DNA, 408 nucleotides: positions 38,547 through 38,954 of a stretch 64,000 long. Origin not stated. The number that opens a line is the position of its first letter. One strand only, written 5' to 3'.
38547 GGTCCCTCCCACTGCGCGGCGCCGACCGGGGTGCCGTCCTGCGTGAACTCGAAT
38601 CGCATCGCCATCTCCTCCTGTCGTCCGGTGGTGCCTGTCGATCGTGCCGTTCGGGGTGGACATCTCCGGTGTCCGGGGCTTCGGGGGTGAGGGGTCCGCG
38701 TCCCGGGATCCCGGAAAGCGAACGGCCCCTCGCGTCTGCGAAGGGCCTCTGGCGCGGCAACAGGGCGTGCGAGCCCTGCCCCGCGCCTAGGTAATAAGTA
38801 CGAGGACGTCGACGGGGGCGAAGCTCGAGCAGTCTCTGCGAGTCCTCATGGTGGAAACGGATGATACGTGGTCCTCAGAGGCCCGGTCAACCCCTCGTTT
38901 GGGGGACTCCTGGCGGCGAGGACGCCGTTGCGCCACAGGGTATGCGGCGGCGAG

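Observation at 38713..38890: Putative ilv attenuator: leaderless 20-aa leader peptide rich in rare Val/Leu/Ile codons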

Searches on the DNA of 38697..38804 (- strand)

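Call 56: build_rna_model(alignment_id=A2, structure=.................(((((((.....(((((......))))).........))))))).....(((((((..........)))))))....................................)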
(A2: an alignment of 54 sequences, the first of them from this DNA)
Model R1 built from alignment A2 (54 sequences, 126 columns); structure: as given.
model positions 110; base pairs 19; branch points 1; effective number of sequences 3.09; information 0.59 bits per position. Calibrated on 0.2 Mb of random sequence (short: E-values are rough).
structure used (alignment columns):
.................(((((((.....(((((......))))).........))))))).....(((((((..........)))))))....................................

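Call 57: search_with_rna_model(model_id=R1, sources=[window, L001, L002, L003, L004, L005, L006, L007, L008, L009, L010, L011, L012, L013, L014, L015, L016, L017, L018, L019, L020, L021, L022, L023, L024, L025, L026, L027, L028, L029, L030, L032, L033, L034, L035, L036, L037, L038, L039, L040, L041, L042, L043, L044, L045, L046, L047, L048, L049, L050, L051, L052, L053, L054, L055, L056, L057, L058, L059, L060, L061, L062, L063, L064, L066, L067, L068, L069, L070, L071, L072, L073, L074, L075, L076, L077, L078, L079, L080, L083, L115, L127, L138], make_alignment=true, max_evalue=0.01)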
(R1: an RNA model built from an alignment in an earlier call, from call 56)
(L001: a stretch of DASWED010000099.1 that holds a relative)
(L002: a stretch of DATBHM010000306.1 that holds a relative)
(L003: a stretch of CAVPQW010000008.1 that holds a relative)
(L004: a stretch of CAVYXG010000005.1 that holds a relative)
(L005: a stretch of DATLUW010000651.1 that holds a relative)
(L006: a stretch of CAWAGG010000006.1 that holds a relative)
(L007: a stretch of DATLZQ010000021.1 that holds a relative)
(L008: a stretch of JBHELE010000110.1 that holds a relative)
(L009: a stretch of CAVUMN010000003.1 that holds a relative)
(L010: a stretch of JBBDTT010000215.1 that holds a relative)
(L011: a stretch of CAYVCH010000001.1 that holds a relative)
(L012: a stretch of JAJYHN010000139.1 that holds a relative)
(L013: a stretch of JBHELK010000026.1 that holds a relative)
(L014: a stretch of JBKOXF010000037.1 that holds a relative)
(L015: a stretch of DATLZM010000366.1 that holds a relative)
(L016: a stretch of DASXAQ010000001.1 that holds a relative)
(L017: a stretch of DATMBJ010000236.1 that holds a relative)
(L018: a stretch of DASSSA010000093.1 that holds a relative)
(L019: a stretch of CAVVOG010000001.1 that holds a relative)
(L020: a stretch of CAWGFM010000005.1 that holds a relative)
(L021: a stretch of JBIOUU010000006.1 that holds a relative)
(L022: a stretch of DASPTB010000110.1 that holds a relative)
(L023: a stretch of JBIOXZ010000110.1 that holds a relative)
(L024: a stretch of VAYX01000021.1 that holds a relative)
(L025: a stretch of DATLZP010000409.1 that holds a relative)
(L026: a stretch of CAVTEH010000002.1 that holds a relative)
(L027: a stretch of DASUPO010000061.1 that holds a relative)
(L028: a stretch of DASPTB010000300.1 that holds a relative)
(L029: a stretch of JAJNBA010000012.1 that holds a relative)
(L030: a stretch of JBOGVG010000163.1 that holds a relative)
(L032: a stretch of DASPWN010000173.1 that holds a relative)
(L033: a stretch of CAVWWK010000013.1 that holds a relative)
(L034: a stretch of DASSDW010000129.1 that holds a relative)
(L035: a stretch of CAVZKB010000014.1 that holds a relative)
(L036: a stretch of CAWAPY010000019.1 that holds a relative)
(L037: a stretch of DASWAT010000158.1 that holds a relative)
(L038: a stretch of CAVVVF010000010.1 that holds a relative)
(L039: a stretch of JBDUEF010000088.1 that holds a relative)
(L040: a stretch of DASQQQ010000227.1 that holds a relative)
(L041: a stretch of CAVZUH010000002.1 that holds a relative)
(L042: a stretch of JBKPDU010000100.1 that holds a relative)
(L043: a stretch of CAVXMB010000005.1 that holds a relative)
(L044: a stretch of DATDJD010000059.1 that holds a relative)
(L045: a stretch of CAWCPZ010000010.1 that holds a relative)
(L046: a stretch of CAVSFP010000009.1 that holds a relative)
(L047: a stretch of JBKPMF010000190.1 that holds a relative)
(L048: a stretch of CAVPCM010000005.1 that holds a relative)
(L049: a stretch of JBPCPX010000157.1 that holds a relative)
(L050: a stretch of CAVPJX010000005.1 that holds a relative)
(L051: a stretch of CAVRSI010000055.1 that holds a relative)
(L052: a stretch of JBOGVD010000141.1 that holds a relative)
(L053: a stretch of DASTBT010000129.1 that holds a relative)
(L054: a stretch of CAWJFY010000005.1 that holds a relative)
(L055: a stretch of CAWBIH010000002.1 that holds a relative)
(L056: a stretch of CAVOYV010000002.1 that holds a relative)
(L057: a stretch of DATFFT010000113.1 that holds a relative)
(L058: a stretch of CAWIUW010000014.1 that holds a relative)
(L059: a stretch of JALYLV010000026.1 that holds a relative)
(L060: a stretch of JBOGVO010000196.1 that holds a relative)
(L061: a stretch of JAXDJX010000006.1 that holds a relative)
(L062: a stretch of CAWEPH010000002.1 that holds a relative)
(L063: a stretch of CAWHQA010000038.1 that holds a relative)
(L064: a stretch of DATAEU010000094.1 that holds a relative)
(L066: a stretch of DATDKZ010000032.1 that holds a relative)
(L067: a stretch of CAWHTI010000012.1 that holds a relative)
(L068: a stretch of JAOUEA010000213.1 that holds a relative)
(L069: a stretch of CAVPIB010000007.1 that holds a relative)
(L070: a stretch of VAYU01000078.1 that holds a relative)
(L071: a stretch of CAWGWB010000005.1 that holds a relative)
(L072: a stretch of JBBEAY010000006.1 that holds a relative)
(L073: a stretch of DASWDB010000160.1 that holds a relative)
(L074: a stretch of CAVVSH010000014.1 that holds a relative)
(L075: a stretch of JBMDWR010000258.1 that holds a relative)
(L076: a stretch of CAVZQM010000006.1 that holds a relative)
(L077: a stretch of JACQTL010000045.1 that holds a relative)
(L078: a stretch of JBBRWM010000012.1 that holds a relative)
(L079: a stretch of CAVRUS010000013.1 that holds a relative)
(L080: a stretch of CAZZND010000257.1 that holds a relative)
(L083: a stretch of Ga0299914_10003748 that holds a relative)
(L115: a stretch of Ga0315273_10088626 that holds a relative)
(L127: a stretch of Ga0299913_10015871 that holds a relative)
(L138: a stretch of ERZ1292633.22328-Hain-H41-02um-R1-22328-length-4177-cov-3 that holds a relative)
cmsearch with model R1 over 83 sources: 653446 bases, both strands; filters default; matches with E-value up to 0.01: 87.
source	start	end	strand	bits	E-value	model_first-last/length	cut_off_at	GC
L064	3754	3863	+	104.2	6.1e-20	1-110/110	no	0.7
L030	3855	3962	+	103.1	1.1e-19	1-110/110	no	0.69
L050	3865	3971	+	102.9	1.2e-19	1-110/110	no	0.7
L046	3841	3948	+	102.2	1.6e-19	1-110/110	no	0.66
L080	1847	1954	+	102.2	1.7e-19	1-110/110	no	0.69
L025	1147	1253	+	102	1.8e-19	1-110/110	no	0.71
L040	3854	3961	+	100.9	3.2e-19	1-110/110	no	0.7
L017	1413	1519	+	100.2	4.6e-19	1-110/110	no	0.71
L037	48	154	+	99.6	6.3e-19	1-110/110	no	0.68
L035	3853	3960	+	99.1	7.9e-19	1-110/110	no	0.69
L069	3853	3958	+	99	8.3e-19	1-110/110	no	0.65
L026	3854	3962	+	98.1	1.3e-18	1-110/110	no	0.66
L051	3865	3973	+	98.1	1.3e-18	1-110/110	no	0.68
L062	3855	3962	+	97.5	1.8e-18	1-110/110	no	0.67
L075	116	224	+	97.5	1.8e-18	1-110/110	no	0.72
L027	3865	3971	+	97.4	1.9e-18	1-110/110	no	0.71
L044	569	677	+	97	2.3e-18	1-110/110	no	0.64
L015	1587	1693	+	96.9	2.4e-18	1-110/110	no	0.71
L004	3805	3914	+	95.6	4.7e-18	1-110/110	no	0.66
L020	3853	3960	+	94.9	6.5e-18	1-110/110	no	0.69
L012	3809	3915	+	94.5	8.2e-18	1-110/110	no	0.66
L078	3854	3960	+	94.2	9.4e-18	1-110/110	no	0.68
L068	1537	1643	+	94.1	9.9e-18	1-110/110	no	0.68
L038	3842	3948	+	94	1e-17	1-110/110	no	0.67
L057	3856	3962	+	93.6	1.3e-17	1-110/110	no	0.71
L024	3840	3948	+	93.3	1.5e-17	1-110/110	no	0.68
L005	3801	3910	+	93.2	1.6e-17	1-110/110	no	0.67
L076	3842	3949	+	93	1.7e-17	1-110/110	no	0.69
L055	3880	3985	+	92.5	2.2e-17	1-110/110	no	0.65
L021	3840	3948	+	92.4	2.3e-17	1-110/110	no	0.7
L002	3803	3912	+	92.3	2.4e-17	1-110/110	no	0.66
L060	3853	3959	+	92.3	2.5e-17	1-110/110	no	0.7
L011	3866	3972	+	92.2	2.5e-17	1-110/110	no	0.74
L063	3853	3958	+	92.1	2.6e-17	1-110/110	no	0.66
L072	2202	2307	+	91.5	3.6e-17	1-110/110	no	0.64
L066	1254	1361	+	91.4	3.9e-17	1-110/110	no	0.69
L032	3841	3947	+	91.1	4.5e-17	1-110/110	no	0.68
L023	3753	3859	+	91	4.7e-17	1-110/110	no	0.65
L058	3878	3982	+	90.9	4.9e-17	1-110/110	no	0.67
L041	3874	3979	+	90.8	5e-17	1-110/110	no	0.68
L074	3875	3980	+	90.8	5.3e-17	1-110/110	no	0.68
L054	3874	3979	+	90.7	5.4e-17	1-110/110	no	0.68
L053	3852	3958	+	90.7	5.5e-17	1-110/110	no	0.72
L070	3867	3975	+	90.6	5.6e-17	1-110/110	no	0.67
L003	3791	3901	+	90.4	6.4e-17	1-110/110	no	0.67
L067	3842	3948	+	90.3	6.5e-17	1-110/110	no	0.69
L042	956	1065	+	90.3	6.8e-17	1-110/110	no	0.66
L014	412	521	+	90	7.8e-17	1-110/110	no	0.67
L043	3879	3984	+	89.4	1e-16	1-110/110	no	0.68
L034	2994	3099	+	89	1.3e-16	1-110/110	no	0.69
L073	3439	3547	+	88.8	1.4e-16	1-110/110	no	0.68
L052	3870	3976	+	88.7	1.5e-16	1-110/110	no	0.71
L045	3851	3959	+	88.3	1.8e-16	1-110/110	no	0.64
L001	3794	3904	+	88.1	2e-16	1-110/110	no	0.66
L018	3048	3152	+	87.7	2.5e-16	1-110/110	no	0.66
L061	3379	3482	+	87.6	2.6e-16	1-110/110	no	0.68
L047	3851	3959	+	86.7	4.1e-16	1-110/110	no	0.65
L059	2312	2415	+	86.6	4.3e-16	1-110/110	no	0.68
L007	233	343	+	86.1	5.4e-16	1-110/110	no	0.64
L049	3880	3985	+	85.7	6.6e-16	1-110/110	no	0.71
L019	3852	3963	+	85.5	7.2e-16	1-110/110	no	0.72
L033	3851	3959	+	85.3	8.2e-16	1-110/110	no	0.66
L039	2084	2189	+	84.1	1.5e-15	1-110/110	no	0.7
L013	3880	3991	+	84.1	1.5e-15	1-110/110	no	0.67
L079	3017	3123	+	83.3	2.2e-15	1-110/110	no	0.62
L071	3862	3966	+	83.3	2.3e-15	1-110/110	no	0.7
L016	3871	3976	+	83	2.6e-15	1-110/110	no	0.67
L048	3859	3963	+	82.9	2.8e-15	1-110/110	no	0.69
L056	3850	3961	+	82.5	3.3e-15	1-110/110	no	0.72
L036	3872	3976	+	81.5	5.4e-15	1-110/110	no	0.66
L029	3860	3964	+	81.5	5.5e-15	1-110/110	no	0.69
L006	3795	3907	+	80.6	8.7e-15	1-110/110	no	0.66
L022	2473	2580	+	79.5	1.5e-14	1-110/110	no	0.69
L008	2736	2847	+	79.1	1.8e-14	1-110/110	no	0.64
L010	3835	3942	+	77.7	3.8e-14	1-110/110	no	0.69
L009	3836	3943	+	74.6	1.7e-13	1-110/110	no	0.7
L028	3874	3981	+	73.9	2.6e-13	1-110/110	no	0.67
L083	3808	3914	+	68.9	3e-12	1-110/110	no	0.64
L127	5404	5514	+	65.8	1.5e-11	1-110/110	no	0.65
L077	3869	3976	+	58.9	4.8e-10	1-110/110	no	0.68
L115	3115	3215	-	57.7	8.6e-10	1-110/110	no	0.65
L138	660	756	+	48.2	1e-07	1-110/110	no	0.58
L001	930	1037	-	40.8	4.1e-06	1-110/110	no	0.75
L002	1381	1487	-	31.5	0.00044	1-110/110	no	0.7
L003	1211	1317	-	29.6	0.0012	1-110/110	no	0.74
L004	162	268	-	25.7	0.0082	1-110/110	no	0.74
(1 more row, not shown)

Alignment A4: 87 matches aligned to the model, 128 columns, each read 5' to 3' on its own strand. Consensus structure (alignment columns), stored with it:
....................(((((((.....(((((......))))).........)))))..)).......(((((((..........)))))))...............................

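Call 58: search_with_rna_model(model_id=R1, source=window, max_evalue=10, show_alignments=3)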
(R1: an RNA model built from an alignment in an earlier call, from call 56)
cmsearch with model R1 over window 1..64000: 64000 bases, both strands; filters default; matches with E-value up to 10: 2.
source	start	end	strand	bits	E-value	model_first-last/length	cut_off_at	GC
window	38695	38804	-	85.5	7.1e-17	1-110/110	no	0.7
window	40440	40546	+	22.3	0.0044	1-110/110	no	0.69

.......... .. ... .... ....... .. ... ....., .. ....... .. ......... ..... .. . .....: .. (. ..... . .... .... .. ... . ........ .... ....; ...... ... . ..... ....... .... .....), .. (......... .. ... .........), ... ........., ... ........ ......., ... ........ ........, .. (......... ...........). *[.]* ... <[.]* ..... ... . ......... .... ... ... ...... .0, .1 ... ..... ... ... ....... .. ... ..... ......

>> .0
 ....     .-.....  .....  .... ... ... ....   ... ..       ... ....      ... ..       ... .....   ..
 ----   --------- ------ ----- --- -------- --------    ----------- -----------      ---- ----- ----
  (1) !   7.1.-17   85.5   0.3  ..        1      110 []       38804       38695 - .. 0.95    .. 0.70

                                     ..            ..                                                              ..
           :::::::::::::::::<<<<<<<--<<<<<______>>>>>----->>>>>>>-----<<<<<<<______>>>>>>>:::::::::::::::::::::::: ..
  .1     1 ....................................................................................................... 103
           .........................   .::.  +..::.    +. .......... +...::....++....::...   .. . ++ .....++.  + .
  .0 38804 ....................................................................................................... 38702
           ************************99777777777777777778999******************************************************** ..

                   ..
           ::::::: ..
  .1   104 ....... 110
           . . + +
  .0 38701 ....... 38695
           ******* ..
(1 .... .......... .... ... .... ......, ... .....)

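Call 76: search_with_rna_model(model_id=R1, sources=[L201, L202], max_evalue=10, filters=off, show_alignments=2)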
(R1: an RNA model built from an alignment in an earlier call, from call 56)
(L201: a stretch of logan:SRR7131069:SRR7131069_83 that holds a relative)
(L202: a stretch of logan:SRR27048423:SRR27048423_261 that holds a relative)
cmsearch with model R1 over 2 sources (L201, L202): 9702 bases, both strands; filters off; matches with E-value up to 10: 11.
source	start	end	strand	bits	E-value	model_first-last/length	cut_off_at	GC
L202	1361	1478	+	15.7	0.019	1-110/110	no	0.62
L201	1362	1480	+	15.5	0.02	1-110/110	no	0.59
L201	2706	2793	-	7.8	0.95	1-110/110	no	0.69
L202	1229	1262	-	5.5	3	18-54/110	no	0.85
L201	934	966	-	4.3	5.6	20-52/110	no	0.76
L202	1229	1262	+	4.2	5.9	18-54/110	no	0.85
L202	2174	2203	-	4.2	6.1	19-53/110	no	0.83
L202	2174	2203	+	4.1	6.1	19-53/110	no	0.83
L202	4313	4341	+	4.1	6.2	22-50/110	no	0.72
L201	3274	3315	-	3.6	7.9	18-54/110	no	0.76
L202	4348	4415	-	3.3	9.2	18-83/110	no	0.74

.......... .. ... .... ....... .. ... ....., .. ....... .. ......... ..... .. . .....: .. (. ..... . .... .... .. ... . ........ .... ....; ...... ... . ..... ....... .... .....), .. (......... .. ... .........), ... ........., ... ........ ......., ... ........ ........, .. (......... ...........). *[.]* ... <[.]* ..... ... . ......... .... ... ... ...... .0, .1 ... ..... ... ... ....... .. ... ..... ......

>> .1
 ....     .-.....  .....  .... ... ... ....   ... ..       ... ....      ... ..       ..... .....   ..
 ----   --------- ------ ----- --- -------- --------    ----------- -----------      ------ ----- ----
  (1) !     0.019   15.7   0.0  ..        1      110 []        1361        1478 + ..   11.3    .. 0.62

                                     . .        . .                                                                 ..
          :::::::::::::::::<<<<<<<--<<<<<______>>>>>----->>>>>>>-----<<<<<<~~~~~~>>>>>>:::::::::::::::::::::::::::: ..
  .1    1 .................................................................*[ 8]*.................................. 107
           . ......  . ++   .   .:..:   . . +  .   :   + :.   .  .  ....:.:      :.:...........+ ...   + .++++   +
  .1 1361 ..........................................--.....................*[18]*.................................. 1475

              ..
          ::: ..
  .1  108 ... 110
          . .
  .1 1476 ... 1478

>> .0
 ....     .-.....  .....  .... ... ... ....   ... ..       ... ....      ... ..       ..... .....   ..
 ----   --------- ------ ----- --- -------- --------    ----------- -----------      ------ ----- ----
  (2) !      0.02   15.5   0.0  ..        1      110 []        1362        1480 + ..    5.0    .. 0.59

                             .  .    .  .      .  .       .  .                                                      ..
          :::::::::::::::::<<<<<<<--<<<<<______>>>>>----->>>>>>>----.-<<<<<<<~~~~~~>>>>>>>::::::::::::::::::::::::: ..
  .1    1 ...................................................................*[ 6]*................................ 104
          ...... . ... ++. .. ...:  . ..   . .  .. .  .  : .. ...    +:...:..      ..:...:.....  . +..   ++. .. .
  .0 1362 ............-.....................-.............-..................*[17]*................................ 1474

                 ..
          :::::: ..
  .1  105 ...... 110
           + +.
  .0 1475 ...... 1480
